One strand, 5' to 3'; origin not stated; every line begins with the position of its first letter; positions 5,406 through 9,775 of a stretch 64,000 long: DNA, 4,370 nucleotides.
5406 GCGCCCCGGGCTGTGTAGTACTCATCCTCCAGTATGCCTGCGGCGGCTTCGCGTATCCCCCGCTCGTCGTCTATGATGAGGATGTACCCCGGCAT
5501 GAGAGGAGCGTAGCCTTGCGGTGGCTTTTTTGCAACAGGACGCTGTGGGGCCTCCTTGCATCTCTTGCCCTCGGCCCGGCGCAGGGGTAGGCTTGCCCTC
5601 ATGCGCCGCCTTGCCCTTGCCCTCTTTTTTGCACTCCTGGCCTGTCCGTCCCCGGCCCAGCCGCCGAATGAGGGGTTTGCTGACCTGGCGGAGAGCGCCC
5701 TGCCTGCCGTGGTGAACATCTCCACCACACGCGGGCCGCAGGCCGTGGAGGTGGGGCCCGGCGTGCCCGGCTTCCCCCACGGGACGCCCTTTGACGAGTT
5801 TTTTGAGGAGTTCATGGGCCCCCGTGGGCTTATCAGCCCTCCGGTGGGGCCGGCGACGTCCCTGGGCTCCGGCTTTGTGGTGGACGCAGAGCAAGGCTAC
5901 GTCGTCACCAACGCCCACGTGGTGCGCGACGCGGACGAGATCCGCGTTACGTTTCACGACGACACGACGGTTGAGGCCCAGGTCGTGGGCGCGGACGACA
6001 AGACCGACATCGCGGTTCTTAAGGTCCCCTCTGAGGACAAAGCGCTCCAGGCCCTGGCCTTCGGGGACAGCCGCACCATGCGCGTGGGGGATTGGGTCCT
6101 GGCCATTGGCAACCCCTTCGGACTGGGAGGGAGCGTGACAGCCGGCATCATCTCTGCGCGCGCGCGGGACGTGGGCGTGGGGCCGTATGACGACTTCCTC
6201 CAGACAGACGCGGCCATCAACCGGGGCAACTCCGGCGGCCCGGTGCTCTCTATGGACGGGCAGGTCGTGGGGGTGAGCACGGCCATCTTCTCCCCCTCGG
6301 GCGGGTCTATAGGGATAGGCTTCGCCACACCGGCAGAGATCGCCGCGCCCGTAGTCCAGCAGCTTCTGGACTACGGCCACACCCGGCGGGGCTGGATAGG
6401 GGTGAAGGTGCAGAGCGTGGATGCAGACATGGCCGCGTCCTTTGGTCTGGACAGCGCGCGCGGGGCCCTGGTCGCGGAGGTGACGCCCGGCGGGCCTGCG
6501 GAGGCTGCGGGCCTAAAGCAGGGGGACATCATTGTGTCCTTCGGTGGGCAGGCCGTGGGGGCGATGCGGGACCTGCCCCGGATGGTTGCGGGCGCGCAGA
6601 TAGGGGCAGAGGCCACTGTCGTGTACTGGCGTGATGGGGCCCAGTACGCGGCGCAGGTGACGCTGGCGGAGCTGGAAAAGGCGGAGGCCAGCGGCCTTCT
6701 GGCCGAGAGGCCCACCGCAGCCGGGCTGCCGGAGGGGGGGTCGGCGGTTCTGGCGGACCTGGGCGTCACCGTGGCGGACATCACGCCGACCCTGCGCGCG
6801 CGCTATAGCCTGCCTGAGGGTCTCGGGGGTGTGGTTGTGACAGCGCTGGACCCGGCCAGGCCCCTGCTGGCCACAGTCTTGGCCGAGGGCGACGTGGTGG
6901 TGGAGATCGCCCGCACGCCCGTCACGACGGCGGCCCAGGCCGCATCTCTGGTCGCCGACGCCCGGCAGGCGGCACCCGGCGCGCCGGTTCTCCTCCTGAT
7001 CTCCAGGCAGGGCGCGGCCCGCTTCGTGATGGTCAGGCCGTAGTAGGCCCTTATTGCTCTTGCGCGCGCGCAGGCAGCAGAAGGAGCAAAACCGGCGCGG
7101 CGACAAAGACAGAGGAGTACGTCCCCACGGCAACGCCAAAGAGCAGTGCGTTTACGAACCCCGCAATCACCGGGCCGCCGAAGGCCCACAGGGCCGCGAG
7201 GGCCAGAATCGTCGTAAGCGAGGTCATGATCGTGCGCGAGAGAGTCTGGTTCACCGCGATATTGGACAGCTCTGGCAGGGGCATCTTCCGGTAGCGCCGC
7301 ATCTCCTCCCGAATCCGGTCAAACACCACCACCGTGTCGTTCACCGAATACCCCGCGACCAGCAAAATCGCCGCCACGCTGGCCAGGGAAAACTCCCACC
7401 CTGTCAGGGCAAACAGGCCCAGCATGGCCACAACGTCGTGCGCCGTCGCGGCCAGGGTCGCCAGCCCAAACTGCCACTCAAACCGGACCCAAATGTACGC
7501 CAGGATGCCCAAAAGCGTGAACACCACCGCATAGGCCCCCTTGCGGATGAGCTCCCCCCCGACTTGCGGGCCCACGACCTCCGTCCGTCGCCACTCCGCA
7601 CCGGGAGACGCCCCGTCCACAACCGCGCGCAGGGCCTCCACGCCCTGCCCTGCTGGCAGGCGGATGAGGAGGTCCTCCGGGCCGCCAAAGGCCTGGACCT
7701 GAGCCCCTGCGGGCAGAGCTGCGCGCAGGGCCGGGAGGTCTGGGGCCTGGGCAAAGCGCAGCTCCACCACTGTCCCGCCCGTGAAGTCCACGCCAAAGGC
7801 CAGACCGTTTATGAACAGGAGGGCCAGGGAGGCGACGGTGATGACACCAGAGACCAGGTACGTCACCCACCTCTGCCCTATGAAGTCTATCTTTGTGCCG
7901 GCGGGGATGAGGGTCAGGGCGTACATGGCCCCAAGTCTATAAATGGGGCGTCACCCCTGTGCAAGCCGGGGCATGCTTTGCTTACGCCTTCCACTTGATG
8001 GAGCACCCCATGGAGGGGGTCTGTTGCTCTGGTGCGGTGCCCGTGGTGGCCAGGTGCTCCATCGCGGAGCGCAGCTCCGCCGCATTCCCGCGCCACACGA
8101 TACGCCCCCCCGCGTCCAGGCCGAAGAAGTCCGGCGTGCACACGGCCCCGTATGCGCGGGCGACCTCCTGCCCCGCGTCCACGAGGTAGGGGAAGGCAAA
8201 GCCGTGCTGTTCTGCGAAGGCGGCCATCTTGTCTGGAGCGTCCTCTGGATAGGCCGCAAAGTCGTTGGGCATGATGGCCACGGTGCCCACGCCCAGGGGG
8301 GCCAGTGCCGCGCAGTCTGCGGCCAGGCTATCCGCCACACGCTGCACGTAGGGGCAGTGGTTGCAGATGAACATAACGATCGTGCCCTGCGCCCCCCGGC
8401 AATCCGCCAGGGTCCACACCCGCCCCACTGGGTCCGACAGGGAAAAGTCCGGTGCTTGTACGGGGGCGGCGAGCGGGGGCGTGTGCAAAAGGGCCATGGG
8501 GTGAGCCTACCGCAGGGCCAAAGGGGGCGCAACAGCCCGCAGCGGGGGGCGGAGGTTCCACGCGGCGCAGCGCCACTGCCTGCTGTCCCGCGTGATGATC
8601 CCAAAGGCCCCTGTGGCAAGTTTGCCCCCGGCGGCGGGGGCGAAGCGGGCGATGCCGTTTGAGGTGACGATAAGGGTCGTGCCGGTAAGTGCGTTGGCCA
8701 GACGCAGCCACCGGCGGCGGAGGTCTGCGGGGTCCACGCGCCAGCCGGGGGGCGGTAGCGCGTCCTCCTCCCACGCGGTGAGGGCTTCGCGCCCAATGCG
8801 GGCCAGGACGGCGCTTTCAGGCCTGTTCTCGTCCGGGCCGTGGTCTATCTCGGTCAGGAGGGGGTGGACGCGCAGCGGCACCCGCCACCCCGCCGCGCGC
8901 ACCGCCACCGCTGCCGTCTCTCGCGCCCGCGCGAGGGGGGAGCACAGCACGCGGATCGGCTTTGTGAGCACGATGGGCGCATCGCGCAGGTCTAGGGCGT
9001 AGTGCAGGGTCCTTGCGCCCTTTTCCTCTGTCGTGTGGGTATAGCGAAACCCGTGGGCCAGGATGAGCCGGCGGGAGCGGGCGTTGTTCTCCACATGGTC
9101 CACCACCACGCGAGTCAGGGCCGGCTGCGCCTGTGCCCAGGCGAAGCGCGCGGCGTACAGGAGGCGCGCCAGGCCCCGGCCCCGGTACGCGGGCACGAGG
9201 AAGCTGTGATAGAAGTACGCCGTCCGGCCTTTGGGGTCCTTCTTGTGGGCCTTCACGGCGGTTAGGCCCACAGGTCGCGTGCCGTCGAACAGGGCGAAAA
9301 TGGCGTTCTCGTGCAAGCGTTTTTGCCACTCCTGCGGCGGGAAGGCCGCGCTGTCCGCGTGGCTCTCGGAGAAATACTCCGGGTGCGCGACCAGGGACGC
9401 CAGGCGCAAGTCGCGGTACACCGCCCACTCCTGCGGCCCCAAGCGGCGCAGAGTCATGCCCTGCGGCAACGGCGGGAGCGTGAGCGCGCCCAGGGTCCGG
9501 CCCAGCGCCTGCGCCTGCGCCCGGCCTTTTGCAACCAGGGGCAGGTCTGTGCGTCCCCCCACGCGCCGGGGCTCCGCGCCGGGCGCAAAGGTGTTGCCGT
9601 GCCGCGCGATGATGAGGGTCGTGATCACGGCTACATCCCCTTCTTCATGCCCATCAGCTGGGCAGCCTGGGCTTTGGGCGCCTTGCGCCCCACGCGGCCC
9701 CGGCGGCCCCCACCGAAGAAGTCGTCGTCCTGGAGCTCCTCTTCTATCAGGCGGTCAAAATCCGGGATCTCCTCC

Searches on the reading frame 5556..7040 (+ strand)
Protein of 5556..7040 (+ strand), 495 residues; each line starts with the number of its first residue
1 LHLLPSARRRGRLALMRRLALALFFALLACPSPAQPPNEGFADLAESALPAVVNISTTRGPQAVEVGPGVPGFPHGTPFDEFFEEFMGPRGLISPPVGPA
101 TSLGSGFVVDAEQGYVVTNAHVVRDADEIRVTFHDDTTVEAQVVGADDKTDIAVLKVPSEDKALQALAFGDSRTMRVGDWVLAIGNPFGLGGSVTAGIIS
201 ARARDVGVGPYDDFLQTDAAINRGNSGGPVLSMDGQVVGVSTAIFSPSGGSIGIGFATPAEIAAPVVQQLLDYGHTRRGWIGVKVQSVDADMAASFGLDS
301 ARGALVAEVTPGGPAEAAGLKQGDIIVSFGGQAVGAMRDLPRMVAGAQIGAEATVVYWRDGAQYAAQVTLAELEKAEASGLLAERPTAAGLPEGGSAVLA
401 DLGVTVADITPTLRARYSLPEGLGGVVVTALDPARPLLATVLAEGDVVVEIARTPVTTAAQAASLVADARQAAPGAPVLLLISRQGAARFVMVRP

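Call 55: search_protein_families(library=pfam, proteins=[window:5556-7040:+], max_evalue=0.01)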
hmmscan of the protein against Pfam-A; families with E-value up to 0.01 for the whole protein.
window:5556-7040:+ (495 aa): 7 families
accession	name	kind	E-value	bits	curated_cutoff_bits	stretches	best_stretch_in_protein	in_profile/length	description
PF13365.12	Trypsin_2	-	1.5e-36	126.7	27.6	1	104-240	1-144/144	Trypsin-like peptidase domain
PF13180.12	PDZ_2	-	4e-20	72.3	27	2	280-370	2-80/80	PDZ domain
PF00089.32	Trypsin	-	1.9e-19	70.8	20.6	1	105-264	28-217/220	Trypsin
PF17820.7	PDZ_6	-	7.9e-14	51.6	27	1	306-359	2-54/54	PDZ domain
PF00595.29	PDZ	-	3.2e-12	47.1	23.2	1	277-339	8-62/81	PDZ domain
PF02907.21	Peptidase_S29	-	0.0015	18.8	25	1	218-261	102-144/149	Hepatitis C virus NS3 protease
PF14685.13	PDZ_Tricorn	-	0.0031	17.9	25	0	313-348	31-68/88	Tricorn protease PDZ domain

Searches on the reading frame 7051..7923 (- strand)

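Call 37: search_protein_families(library=pfam, proteins=[window:7051-7923:-], max_evalue=0.001)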
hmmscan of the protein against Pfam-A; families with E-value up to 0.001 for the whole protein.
window:7051-7923:- (290 aa): 2 families
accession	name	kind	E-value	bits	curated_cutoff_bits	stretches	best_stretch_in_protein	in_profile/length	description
PF02355.23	SecD_SecF_C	-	3.5e-67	225.9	20.5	1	105-282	9-186/189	Protein export membrane protein SecD/SecF, C-terminal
PF07549.19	Sec_GG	-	7.7e-09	35.2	20.3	1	35-60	2-27/28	SecD/SecF GG Motif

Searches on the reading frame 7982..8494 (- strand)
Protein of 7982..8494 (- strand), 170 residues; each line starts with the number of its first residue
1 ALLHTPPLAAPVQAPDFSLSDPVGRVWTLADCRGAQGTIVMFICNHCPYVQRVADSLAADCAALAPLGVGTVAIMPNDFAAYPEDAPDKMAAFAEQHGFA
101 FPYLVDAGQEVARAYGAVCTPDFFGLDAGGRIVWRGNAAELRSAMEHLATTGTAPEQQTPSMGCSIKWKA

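Call 37: search_protein_families(library=pfam, proteins=[window:7982-8494:-], max_evalue=0.001)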
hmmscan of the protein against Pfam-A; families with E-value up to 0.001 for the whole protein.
window:7982-8494:- (170 aa): 2 families
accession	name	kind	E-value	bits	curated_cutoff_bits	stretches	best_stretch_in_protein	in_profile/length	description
PF00578.27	AhpC-TSA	-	6e-19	68.6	26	1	13-134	4-123/124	AhpC/TSA family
PF08534.16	Redoxin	-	1.8e-14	54.2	26.6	1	13-141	5-137/148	Redoxin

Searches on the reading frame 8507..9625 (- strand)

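Call 37: search_protein_families(library=pfam, proteins=[window:8507-9625:-], max_evalue=0.001)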
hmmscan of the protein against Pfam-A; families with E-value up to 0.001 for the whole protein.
window:8507-9625:- (372 aa): 6 families
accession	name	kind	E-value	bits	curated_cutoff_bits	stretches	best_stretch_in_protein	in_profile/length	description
PF00300.27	His_Phos_1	-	9.7e-20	71.5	21.7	2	225-326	47-151/194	Histidine phosphatase superfamily (branch 1)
PF00583.31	Acetyltransf_1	-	5.2e-11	43.3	20.7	1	83-193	10-116/116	Acetyltransferase (GNAT) family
PF13302.13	Acetyltransf_3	-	2.4e-07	31.9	25.4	1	87-194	32-138/138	Acetyltransferase (GNAT) domain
PF13673.13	Acetyltransf_10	-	9e-06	26.1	23.6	1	96-207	18-122/128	Acetyltransferase (GNAT) domain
PF13523.12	Acetyltransf_8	-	0.00012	22.2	27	1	139-197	82-141/145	Acetyltransferase (GNAT) domain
PF13508.13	Acetyltransf_7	-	0.00068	20.4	27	0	108-194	4-83/84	Acetyltransferase (GNAT) domain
